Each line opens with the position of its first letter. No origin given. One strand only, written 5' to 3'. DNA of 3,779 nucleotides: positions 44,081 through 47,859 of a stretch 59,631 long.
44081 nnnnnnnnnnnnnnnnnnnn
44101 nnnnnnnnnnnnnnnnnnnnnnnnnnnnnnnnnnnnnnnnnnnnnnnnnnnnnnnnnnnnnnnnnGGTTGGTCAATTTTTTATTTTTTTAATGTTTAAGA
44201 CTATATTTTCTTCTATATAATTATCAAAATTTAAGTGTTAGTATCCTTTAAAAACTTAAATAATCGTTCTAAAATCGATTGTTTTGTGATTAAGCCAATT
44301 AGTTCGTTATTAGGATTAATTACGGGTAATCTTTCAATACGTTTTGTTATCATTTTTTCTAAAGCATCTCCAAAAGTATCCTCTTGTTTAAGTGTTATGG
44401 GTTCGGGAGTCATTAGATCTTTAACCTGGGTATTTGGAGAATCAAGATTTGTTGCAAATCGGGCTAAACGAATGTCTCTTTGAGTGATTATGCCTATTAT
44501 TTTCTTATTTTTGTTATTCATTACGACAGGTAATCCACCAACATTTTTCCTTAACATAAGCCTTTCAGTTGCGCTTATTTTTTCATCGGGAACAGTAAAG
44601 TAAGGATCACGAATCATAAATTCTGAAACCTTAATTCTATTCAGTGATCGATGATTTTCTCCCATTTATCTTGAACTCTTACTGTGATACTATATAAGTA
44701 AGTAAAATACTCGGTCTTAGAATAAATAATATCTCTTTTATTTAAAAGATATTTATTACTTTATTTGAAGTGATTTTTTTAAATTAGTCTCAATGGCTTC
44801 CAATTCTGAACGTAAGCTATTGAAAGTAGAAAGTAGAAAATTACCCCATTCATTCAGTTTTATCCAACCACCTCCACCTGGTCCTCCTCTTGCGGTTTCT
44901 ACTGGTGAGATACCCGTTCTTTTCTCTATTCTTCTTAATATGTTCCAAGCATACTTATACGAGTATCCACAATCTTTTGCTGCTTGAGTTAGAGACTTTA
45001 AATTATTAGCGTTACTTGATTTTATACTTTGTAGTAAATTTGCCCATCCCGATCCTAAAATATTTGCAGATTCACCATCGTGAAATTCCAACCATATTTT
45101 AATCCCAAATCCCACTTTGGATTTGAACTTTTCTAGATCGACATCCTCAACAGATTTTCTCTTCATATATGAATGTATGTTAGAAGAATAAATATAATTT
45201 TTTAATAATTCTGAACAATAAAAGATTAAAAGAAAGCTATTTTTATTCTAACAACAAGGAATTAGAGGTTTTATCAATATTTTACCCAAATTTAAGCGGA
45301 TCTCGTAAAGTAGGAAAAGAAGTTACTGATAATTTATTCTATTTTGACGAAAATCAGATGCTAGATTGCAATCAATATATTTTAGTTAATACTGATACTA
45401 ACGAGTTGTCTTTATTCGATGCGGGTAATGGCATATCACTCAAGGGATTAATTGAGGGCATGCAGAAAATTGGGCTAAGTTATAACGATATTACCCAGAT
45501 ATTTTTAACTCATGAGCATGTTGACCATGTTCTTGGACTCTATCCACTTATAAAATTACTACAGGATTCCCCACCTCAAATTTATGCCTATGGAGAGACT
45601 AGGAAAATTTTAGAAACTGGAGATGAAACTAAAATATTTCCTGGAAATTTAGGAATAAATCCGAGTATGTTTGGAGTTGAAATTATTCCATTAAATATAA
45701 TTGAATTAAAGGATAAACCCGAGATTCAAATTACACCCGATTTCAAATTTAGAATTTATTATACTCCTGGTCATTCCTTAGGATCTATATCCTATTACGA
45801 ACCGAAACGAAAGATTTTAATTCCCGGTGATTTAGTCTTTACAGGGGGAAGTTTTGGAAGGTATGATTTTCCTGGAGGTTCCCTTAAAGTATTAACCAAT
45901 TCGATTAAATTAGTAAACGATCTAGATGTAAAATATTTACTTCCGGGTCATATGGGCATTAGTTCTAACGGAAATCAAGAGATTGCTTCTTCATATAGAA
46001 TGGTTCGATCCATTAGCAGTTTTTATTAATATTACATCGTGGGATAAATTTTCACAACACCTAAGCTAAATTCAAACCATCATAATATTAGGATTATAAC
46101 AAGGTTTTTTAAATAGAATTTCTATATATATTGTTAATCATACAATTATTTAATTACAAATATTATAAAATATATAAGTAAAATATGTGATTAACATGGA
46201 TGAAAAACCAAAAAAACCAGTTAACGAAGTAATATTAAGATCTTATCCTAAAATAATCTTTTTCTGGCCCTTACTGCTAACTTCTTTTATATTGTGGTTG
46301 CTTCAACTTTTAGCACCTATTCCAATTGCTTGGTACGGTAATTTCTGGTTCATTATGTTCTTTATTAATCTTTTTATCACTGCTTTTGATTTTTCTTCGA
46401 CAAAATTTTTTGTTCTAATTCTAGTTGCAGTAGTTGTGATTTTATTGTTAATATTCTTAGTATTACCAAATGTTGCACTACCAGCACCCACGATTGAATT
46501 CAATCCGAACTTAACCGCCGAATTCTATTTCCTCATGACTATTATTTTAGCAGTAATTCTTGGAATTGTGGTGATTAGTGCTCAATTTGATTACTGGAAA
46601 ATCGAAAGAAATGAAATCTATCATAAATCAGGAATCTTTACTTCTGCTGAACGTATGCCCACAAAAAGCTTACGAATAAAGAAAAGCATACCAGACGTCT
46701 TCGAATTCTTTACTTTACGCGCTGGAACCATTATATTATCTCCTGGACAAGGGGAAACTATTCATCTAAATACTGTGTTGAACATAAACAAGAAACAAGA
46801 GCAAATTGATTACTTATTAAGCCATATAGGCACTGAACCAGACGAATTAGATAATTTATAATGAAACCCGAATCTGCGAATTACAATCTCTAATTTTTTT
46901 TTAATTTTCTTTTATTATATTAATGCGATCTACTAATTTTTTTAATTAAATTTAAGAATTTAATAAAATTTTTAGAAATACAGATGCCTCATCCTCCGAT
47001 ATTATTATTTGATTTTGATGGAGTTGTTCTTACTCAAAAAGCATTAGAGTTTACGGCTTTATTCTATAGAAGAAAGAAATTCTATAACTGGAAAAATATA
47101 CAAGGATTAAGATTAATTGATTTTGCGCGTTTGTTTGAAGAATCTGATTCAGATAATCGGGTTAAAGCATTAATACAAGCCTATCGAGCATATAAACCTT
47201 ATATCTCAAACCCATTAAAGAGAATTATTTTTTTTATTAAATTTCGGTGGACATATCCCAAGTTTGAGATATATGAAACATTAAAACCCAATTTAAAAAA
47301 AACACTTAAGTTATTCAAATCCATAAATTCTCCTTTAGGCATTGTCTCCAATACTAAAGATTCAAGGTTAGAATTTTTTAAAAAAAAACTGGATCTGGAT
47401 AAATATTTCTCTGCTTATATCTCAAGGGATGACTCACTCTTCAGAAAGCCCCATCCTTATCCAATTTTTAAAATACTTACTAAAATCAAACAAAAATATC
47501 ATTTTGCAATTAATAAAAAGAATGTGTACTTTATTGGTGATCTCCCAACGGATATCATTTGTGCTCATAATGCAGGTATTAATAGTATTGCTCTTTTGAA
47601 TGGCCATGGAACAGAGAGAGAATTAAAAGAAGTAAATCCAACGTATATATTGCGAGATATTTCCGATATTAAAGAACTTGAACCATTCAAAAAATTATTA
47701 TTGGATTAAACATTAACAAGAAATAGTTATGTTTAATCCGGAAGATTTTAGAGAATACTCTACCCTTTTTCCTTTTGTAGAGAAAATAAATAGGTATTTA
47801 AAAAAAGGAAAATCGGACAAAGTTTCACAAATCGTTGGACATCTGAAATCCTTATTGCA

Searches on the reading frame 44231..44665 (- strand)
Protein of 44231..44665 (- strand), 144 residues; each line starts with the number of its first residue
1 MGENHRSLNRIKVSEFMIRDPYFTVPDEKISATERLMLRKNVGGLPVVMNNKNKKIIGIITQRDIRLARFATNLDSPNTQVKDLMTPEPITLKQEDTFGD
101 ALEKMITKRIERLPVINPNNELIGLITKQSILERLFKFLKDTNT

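Call 3: search_protein_families(library=pfam, proteins=[window:44231-44665:-], max_evalue=0.01)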
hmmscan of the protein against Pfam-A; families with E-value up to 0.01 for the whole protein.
window:44231-44665:- (144 aa): 1 family
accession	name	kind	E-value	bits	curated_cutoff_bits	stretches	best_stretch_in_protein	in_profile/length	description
PF00571.33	CBS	-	2.9e-30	104.8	24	2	81-135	1-55/57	CBS domain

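Call 30: search_protein_families(library=ncbifam, proteins=[window:44231-44665:-], max_evalue=0.1)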
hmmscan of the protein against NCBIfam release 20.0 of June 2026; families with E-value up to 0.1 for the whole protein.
window:44231-44665:- (144 aa): 30 families (the best 25 are shown)
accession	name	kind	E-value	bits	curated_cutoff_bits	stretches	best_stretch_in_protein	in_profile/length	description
TIGR01302.1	IMP_dehydrog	equivalog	1.9e-22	79.8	481.5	1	11-134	79-199/450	IMP dehydrogenase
NF041552.1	TF_PrdR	equivalog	1.5e-14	53.3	795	1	9-142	4-132/577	sigma-54 dependent transcriptional regulator PrdR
NF038279.1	TF_CBS_SpxR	exception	4e-14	52.2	600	2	76-138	246-308/427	CBS-HotDog domain-containing transcription factor SpxR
TIGR00393.1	kpsF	subfamily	1e-13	51.5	203.7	1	37-126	182-267/268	KpsF/GutQ family sugar-phosphate isomerase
NF053603.1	HhpR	exception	4.1e-10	39.3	520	1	73-134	216-277/282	CBS domain-containing high hydrostatic pressure regulator HhpR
NF053704.1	TransRegCcpNBacil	equivalog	5.4e-10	39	260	2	51-139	112-206/208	transcriptional regulator CcpN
NF011440.0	PRK14869.1-2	equivalog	1.1e-09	37.5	746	2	74-137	62-125/541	putative manganese-dependent inorganic diphosphatase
NF053863.1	DS11_antiphage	equivalog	1.5e-09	37.4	260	2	10-89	74-148/305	CBS domain-containing anti-phage protein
NF011443.0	PRK14869.1-5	equivalog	9.1e-09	34.3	335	1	78-139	68-129/546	putative manganese-dependent inorganic diphosphatase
NF002505.0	PRK01862.1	equivalog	1.1e-08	34.3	482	1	25-137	461-572/577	ClcB-like voltage-gated chloride channel protein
NF041630.1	CBS_CbpB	equivalog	2.2e-08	34.1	125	1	46-140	46-140/143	cyclic-di-AMP-binding protein CbpB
NF011449.0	PRK14869.2-5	equivalog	3.4e-08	33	411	1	12-134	68-204/451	putative manganese-dependent inorganic diphosphatase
NF008581.0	PRK11543.1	equivalog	4.1e-08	32.6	481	1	13-131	199-315/321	arabinose-5-phosphate isomerase GutQ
NF011447.0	PRK14869.2-3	equivalog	5.7e-08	31.8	522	2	79-140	68-129/540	putative manganese-dependent inorganic diphosphatase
NF005869.0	PRK07807.1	equivalog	9.1e-08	31.6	549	1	7-133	85-202/479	GuaB1 family IMP dehydrogenase-related protein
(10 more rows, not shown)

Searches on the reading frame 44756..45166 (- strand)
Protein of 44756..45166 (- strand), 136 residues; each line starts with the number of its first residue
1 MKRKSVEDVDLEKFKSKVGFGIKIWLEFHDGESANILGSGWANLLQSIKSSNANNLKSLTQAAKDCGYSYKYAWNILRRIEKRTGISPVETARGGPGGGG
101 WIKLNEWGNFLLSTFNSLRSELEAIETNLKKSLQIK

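Call 3: search_protein_families(library=pfam, proteins=[window:44756-45166:-], max_evalue=0.01)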
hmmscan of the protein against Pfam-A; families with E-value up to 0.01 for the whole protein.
window:44756-45166:- (136 aa): 0 families

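Call 30: search_protein_families(library=ncbifam, proteins=[window:44756-45166:-], max_evalue=0.1)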
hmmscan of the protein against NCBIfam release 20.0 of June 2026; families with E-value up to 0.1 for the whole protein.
window:44756-45166:- (136 aa): 3 families
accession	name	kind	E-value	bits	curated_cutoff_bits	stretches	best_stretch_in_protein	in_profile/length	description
TIGR00637.1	ModE_repress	subfamily_domain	6.6e-13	48.6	98.5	1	56-132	16-91/100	ModE molybdate transport repressor domain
NF007957.0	PRK10676.1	equivalog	8.3e-08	31.7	369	1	56-118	31-92/263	molybdenum-dependent transcriptional regulator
NF033547.1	transpos_IS1595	equivalog_domain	0.062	13.2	75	1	57-82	23-49/215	IS1595 family transposase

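Call 31: search_protein_families(library=pfam, proteins=[window:44756-45166:-], max_evalue=5)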
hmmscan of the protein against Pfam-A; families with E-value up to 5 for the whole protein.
window:44756-45166:- (136 aa): 3 families
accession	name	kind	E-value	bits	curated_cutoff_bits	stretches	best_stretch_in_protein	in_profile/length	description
PF00126.33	HTH_1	-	0.014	15.8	26.6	1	56-86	13-43/60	Bacterial regulatory helix-turn-helix protein, lysR family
PF13384.12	HTH_23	-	0.069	13.4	24.6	1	58-87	19-47/50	Homeodomain-like domain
PF05402.18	PqqD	-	0.22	12.3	23.4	1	96-128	7-38/67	Coenzyme PQQ synthesis protein D (PqqD)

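Call 72: search_solved_structures(query=window:44756-45166:-, max_evalue=1)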
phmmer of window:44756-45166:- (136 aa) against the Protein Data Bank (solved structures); distinct sequences matched with E-value up to 1: 4.
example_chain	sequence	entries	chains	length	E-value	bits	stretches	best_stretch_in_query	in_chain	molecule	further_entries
1o7l_A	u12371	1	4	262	1.1e-06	31.9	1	58-118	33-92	TRANSCRIPTIONAL REGULATOR MODE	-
1b9m_A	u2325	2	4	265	1.1e-06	31.8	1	58-118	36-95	PROTEIN (MODE)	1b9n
21tv_A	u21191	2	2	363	0.044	16.9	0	88-121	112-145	Ozoralizumab (OZR) | anti-TNF-alpha nanobodies, TNF30, derived from Ozoralizumab (OZR)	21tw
2ijl_A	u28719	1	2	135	0.31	14.2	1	36-122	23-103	Molybdenum-binding transcriptional repressor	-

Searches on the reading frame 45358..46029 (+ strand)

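Call 30: search_protein_families(library=ncbifam, proteins=[window:45358-46029:+], max_evalue=0.1)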
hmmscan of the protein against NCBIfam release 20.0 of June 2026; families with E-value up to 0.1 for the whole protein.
window:45358-46029:+ (223 aa): 47 families (the best 25 are shown)
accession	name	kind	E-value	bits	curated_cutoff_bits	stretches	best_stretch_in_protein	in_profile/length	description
TIGR03413.1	GSH_gloB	equivalog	2.6e-12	46.6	200.8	2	114-192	83-157/248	hydroxyacylglutathione hydrolase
NF033105.1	bla_subclass_B3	equivalog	4.8e-11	42.4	240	1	8-148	26-155/257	subclass B3 metallo-beta-lactamase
TIGR02651.1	RNase_Z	equivalog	9e-11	41.4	292.95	1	8-79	21-88/302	ribonuclease Z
NF000801.0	PRK00055.1-3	equivalog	3.7e-09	36.1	252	1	9-70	24-79/307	ribonuclease Z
NF007597.0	PRK10241.1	equivalog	4.5e-09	36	421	2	127-189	98-155/251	hydroxyacylglutathione hydrolase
NF047979.1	lactonase_AidB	equivalog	6.5e-08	32.2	360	1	2-62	49-111/271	AidB family quorum-quenching N-acyl homoserine lactonase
NF012229.1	bla_class_B_core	domain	7.5e-08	32.6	100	1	7-147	16-137/139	metallo-beta-lactamase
NF012101.1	blaGOB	exception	1.3e-07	31.3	560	1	3-146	51-182/290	GOB family subclass B3 metallo-beta-lactamase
NF000469.2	CAR_gen_B3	exception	1.6e-07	30.6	500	1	19-146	87-202/311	CAR family subclass B3 metallo-beta-lactamase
NF040644.1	blaPAM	exception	4.8e-07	29.2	615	1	8-146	60-186/287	PAM family subclass B3 metallo-beta-lactamase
NF000438.2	blaPOM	exception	1.4e-06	27.7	610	1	9-151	61-191/286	POM family subclass B3 metallo-beta-lactamase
TIGR04558.1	SoxH_rel_PQQ_1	hypoth_equivalog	2.3e-06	26.9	300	1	43-210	70-224/285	quinoprotein relay system zinc metallohydrolase 1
TIGR04559.1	SoxH_rel_PQQ_2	hypoth_equivalog_domain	1.1e-05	25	280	1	42-215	65-229/283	quinoprotein relay system zinc metallohydrolase 2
NF040641.1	bifunc_ST_SDO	equivalog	3.5e-05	22.9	625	1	130-189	274-332/423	bifunctional sulfur transferase/dioxygenase Blh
NF040469.1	blaEFM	exception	4.3e-05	22.7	610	1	8-146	73-201/302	EFM family subclass B3 metallo-beta-lactamase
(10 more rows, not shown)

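Call 31: search_protein_families(library=pfam, proteins=[window:45358-46029:+], max_evalue=5)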
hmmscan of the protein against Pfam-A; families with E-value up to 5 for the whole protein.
window:45358-46029:+ (223 aa): 4 families
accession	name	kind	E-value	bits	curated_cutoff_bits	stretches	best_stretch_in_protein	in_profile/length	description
PF00753.33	Lactamase_B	-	9.8e-22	78.3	22.7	1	4-198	6-196/196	Metallo-beta-lactamase superfamily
PF19583.5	ODP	-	2.9e-08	34.3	27.2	1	2-160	1-137/194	ODP family beta lactamase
PF12706.13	Lactamase_B_2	-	8.6e-06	25.9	27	1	19-94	4-79/200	Beta-lactamase superfamily domain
PF02112.21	PDEase_II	-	0.1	12.2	23.7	1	35-61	73-99/340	cAMP phosphodiesterases class-II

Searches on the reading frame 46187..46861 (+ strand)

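Call 30: search_protein_families(library=ncbifam, proteins=[window:46187-46861:+], max_evalue=0.1)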
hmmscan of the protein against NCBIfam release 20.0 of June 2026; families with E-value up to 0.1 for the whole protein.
window:46187-46861:+ (224 aa): 0 families

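Call 31: search_protein_families(library=pfam, proteins=[window:46187-46861:+], max_evalue=5)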
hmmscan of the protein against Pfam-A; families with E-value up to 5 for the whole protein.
window:46187-46861:+ (224 aa): 1 family
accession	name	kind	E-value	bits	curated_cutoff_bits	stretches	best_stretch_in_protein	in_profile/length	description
PF04893.22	Yip1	-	4.4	7.6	28.6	0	26-92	104-172/173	Yip1 domain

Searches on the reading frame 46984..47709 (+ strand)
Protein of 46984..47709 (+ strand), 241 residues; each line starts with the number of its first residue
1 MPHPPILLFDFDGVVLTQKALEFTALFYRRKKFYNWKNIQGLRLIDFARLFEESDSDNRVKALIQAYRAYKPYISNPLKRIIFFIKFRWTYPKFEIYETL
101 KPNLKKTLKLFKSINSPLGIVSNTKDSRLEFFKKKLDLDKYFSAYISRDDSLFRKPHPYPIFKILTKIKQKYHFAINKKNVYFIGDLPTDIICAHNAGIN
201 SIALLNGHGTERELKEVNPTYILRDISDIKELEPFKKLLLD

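Call 31: search_protein_families(library=pfam, proteins=[window:46984-47709:+], max_evalue=5)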
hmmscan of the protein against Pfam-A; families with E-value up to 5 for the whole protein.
window:46984-47709:+ (241 aa): 6 families
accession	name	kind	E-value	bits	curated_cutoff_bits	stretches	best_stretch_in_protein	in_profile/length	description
PF13419.12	HAD_2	-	4.2e-21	76.3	23.8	1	7-203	1-177/178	Haloacid dehalogenase-like hydrolase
PF00702.32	Hydrolase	-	2.9e-15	57.6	26.4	1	7-198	4-191/191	haloacid dehalogenase-like hydrolase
PF13242.12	Hydrolase_like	-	1.8e-11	44.2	22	1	153-228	2-74/75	HAD-hyrolase-like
PF12710.13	HAD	-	1e-08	36.3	27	1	8-194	2-188/189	haloacid dehalogenase-like hydrolase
PF08645.17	PNK3P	-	0.00021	21.5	22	1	124-186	67-125/161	Polynucleotide kinase 3 phosphatase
PF05280.16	FlhC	-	0.12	12.5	27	1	28-95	59-127/173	Flagellar transcriptional activator (FlhC)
